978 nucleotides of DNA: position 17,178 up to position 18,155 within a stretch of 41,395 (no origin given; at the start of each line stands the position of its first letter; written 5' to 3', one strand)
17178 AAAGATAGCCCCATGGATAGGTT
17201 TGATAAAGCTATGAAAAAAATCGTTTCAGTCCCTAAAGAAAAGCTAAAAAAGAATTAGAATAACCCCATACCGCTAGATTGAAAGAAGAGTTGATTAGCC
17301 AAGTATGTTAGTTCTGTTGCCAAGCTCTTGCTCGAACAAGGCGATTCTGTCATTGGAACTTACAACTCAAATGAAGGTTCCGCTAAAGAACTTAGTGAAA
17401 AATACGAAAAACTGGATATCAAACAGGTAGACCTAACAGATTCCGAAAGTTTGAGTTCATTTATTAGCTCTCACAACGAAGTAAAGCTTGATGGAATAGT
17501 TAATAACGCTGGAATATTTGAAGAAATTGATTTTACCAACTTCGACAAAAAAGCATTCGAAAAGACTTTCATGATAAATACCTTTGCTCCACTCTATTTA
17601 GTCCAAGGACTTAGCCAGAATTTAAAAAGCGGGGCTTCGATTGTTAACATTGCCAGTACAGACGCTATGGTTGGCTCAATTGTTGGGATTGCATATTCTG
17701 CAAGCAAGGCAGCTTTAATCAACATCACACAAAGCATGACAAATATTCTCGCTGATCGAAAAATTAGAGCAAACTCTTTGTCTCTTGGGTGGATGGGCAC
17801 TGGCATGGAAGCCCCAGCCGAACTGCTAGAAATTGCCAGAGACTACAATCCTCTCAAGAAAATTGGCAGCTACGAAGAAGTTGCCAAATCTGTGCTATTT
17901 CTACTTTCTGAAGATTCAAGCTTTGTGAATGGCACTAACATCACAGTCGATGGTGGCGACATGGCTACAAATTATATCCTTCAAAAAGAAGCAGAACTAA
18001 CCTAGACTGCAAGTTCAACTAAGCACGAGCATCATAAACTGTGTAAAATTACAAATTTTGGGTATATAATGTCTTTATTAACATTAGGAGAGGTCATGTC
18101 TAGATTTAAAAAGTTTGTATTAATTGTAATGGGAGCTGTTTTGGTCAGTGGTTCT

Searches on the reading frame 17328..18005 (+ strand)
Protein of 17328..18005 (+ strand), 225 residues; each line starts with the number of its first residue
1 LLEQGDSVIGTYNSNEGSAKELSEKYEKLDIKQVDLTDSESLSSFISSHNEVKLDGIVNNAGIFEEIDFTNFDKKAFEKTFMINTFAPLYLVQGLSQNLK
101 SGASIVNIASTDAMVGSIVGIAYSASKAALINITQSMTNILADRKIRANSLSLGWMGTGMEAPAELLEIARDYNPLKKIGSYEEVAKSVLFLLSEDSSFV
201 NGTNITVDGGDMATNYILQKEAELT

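Call 6: search_protein_families(library=pfam, proteins=[window:17328-18005:+], max_evalue=0.01)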
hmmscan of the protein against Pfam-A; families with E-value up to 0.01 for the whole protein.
window:17328-18005:+ (225 aa): 4 families
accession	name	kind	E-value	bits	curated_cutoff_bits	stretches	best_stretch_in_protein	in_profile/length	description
PF13561.12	adh_short_C2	-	1.2e-41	143.3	27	1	2-210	17-234/236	Enoyl-(Acyl carrier protein) reductase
PF00106.31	adh_short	-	5.8e-29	101.4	26.6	1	2-163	21-189/195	short chain dehydrogenase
PF08659.16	KR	-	2.9e-05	24.5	22.6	1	15-133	41-159/180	KR domain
PF01370.27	Epimerase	-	0.0069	16.3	20.9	0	2-117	19-121/240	NAD dependent epimerase/dehydratase family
